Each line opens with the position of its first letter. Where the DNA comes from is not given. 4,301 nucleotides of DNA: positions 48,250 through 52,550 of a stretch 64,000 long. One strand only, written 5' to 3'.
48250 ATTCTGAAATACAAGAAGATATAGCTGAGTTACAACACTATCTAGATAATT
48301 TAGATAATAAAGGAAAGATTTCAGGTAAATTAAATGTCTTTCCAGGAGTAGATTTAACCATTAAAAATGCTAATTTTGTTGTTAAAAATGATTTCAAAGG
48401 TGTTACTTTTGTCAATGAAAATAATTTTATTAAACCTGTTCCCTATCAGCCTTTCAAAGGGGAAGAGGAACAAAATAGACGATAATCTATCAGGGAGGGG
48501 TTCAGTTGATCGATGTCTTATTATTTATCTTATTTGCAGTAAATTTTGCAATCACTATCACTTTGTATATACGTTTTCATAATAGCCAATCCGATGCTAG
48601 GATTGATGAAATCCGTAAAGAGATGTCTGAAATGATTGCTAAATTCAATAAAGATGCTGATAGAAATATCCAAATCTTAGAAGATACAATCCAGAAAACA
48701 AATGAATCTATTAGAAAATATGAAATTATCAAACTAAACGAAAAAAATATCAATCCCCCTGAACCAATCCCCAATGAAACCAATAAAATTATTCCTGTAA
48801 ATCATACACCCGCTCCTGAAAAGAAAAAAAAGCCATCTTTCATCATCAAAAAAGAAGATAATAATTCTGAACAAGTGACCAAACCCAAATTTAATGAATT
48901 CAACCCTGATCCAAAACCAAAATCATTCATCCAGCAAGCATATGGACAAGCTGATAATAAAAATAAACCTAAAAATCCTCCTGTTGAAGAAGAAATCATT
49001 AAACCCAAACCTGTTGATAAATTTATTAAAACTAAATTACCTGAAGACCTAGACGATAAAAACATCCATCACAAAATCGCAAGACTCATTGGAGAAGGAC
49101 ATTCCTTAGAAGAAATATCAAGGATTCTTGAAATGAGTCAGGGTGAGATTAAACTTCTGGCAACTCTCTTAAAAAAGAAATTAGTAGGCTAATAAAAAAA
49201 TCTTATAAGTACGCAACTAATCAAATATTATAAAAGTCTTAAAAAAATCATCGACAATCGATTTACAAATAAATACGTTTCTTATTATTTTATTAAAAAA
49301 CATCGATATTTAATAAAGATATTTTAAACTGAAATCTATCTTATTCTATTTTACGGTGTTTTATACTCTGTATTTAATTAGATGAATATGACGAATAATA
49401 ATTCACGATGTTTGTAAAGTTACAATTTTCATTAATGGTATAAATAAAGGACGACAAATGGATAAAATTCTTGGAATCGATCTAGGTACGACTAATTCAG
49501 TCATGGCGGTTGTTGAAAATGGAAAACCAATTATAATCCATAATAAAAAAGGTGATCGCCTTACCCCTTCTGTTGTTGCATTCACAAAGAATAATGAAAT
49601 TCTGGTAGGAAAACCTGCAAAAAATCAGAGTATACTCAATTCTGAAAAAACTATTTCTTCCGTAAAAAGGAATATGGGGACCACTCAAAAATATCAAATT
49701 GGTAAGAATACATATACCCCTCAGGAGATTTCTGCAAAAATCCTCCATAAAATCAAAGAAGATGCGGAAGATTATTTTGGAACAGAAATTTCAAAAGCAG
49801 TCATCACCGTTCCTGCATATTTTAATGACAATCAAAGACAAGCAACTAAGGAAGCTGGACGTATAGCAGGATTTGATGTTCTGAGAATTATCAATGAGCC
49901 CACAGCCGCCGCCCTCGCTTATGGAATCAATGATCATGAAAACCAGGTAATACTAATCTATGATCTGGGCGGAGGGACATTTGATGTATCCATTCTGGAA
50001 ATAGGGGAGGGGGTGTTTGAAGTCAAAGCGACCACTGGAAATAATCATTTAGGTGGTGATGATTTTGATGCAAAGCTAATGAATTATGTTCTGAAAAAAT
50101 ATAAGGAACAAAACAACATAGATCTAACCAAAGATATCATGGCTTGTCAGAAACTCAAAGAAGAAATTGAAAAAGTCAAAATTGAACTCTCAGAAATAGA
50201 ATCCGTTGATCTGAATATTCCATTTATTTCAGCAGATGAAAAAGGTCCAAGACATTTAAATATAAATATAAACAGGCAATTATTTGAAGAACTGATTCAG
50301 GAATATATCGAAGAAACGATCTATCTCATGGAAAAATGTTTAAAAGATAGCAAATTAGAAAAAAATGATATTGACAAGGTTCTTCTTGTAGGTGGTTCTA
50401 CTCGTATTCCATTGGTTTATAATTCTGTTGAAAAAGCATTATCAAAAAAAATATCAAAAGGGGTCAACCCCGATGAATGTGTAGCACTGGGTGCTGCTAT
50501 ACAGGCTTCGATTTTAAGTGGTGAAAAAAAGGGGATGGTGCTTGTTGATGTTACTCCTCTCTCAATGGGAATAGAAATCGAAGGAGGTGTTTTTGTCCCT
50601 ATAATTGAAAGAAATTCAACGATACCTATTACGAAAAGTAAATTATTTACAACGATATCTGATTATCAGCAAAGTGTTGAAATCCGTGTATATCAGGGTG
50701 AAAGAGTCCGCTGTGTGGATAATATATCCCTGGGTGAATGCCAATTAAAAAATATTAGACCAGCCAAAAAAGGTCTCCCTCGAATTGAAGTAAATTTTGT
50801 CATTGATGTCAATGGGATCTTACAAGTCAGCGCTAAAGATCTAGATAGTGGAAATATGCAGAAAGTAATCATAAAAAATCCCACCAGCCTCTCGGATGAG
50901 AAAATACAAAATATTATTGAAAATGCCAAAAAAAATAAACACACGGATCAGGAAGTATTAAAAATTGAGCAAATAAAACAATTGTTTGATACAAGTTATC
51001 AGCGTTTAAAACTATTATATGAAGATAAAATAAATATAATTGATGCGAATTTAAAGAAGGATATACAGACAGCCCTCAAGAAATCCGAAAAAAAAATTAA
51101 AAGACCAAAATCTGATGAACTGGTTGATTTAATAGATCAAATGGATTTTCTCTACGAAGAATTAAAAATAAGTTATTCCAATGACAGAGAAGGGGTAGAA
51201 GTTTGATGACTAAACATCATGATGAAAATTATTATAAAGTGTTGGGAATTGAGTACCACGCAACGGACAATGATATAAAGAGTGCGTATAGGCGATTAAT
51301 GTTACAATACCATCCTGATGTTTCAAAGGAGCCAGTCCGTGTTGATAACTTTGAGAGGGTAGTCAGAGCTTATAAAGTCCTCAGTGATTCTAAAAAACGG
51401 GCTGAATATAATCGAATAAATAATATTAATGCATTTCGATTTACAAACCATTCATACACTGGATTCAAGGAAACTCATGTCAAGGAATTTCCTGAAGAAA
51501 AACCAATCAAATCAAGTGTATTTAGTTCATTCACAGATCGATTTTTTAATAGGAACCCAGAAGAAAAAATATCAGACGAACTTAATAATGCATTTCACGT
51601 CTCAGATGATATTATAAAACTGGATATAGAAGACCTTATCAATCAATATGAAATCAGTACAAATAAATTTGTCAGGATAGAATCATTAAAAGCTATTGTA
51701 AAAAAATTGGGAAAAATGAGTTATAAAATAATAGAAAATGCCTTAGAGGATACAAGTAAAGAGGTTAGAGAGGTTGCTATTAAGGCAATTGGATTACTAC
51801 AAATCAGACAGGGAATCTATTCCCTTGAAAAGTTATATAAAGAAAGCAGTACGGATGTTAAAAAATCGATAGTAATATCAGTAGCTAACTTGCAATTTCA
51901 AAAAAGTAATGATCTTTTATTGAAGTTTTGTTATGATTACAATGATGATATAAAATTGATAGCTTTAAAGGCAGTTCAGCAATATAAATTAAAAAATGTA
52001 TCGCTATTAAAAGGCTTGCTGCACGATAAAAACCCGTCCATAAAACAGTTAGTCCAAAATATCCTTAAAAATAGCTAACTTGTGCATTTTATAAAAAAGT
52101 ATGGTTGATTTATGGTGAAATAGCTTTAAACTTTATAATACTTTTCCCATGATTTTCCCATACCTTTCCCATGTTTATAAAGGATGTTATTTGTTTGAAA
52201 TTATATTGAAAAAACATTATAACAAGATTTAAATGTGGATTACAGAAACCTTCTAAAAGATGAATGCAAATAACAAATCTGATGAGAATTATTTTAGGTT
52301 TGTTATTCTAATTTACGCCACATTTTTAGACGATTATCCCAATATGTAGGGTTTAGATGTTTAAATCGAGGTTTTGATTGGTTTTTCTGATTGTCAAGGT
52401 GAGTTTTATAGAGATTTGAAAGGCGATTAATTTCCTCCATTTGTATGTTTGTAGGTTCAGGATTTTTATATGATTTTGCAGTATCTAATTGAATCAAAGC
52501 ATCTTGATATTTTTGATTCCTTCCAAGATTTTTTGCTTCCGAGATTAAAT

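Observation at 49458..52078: Translationally coupled Hsp70 paralogue and J-domain/HEAT-repeat protein, directly downstream of the flagellar super-operon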

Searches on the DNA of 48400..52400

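Call 78: search_rna_families(source=window, start=48400, end=52400, threshold=evalue, max_evalue=1)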
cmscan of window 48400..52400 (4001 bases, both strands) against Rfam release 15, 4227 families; matches with E-value up to 1: 0.
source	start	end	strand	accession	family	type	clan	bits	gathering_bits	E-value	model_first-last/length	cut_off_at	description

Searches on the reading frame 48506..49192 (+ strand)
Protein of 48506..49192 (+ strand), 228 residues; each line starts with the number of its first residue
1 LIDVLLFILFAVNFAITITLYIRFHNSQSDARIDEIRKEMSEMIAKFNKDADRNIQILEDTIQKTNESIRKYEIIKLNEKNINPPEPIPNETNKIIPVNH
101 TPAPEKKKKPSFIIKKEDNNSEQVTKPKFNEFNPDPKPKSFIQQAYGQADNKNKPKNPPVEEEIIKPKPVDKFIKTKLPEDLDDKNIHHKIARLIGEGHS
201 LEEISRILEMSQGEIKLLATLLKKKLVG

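Call 6: search_protein_families(library=pfam, proteins=[window:48506-49192:+], max_evalue=0.01)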
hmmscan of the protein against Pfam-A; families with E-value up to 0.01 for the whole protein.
window:48506-49192:+ (228 aa): 2 families
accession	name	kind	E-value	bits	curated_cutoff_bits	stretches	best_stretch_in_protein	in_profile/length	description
PF19610.4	DUF6115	-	2.2e-05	25.3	27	1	151-221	65-133/134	Family of unknown function (DUF6115)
PF10975.14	DUF2802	-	0.00034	21.2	33.5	1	188-221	33-66/68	Protein of unknown function (DUF2802)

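Call 7: search_protein_families(library=ncbifam, proteins=[window:48506-49192:+], max_evalue=0.001)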
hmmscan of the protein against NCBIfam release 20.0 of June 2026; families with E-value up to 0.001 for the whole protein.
window:48506-49192:+ (228 aa): 0 families
